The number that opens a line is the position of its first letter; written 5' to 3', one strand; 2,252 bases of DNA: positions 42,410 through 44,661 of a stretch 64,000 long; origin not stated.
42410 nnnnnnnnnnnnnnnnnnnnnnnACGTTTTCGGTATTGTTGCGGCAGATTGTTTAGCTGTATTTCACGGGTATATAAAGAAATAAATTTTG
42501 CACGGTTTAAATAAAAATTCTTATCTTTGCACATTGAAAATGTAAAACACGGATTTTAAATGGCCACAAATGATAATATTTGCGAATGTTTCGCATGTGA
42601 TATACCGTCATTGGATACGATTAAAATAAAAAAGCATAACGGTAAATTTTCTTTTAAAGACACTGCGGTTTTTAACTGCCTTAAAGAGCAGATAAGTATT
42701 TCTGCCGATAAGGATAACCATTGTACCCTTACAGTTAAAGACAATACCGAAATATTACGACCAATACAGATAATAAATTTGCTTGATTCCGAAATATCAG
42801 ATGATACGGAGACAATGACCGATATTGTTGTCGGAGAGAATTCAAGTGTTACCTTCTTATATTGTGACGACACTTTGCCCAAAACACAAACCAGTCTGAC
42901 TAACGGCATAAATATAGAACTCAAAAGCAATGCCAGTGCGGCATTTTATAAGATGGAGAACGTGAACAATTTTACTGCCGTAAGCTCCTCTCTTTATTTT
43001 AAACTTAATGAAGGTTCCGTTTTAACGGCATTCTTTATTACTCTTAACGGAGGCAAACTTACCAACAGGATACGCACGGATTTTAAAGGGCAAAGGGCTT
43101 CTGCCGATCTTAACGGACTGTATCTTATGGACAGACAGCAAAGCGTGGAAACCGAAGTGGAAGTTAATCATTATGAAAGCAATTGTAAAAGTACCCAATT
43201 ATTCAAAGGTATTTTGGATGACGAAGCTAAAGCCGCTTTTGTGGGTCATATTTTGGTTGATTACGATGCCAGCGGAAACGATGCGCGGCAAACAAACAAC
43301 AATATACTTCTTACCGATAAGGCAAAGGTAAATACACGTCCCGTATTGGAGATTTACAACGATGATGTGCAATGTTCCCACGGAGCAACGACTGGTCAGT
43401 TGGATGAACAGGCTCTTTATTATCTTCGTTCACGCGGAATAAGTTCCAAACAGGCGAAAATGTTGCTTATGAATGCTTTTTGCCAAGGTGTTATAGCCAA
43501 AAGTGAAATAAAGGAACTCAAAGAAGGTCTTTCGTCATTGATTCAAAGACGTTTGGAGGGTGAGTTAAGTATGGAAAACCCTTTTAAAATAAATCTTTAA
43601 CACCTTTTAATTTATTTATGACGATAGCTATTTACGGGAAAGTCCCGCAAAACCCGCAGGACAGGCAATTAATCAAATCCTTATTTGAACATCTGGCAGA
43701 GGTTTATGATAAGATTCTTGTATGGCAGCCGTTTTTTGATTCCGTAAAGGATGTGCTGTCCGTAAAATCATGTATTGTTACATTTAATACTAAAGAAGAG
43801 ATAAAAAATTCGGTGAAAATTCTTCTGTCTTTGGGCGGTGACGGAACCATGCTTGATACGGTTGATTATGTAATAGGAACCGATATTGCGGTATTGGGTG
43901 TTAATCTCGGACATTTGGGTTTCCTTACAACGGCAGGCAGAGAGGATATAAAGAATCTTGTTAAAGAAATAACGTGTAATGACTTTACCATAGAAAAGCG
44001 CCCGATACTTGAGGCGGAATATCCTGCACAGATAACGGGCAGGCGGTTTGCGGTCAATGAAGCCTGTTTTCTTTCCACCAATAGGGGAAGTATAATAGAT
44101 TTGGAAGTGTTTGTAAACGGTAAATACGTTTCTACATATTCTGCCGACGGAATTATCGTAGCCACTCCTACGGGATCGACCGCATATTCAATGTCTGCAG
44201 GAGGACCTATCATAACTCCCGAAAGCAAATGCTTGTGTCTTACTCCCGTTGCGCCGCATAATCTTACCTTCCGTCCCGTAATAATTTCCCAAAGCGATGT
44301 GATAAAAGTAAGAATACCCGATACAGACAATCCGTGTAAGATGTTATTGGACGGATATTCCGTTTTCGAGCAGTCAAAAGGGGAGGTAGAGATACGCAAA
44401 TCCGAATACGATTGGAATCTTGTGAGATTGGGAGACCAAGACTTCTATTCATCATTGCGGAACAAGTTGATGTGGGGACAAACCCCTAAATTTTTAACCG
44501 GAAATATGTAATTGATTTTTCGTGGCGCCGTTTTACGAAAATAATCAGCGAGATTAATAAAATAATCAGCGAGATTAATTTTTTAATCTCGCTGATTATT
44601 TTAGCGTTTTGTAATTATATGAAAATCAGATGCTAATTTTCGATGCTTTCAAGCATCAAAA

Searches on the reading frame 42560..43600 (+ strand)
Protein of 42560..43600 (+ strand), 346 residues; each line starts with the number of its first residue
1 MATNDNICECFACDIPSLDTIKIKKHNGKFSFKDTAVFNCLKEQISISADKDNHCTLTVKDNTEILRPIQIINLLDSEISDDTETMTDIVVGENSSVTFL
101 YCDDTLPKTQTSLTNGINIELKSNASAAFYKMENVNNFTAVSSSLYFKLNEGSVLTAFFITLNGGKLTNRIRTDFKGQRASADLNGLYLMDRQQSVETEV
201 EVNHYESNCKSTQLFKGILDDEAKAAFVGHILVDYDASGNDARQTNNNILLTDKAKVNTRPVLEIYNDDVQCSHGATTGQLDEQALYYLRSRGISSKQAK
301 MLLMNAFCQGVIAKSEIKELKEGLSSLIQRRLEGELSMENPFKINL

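Call 109: search_protein_families(library=pfam, proteins=[window:42560-43600:+], max_evalue=0.00001)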
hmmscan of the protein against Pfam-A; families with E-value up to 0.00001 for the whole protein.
window:42560-43600:+ (346 aa): 1 family
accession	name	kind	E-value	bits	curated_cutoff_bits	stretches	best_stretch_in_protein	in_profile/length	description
PF01458.23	SUFBD_core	-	6.6e-66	222.5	27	1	87-307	14-232/232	SUF system FeS cluster assembly, SufBD core domain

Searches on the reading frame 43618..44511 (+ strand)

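Call 109: search_protein_families(library=pfam, proteins=[window:43618-44511:+], max_evalue=0.00001)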
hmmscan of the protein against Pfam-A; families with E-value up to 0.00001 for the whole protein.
window:43618-44511:+ (297 aa): 2 families
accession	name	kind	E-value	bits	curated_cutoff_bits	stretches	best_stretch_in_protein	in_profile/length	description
PF20143.4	NAD_kinase_C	-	1.4e-31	109.3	23.7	1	147-270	2-125/126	ATP-NAD kinase C-terminal domain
PF01513.26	NAD_kinase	-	8.2e-13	49.2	25.5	1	53-118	60-125/130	ATP-NAD kinase N-terminal domain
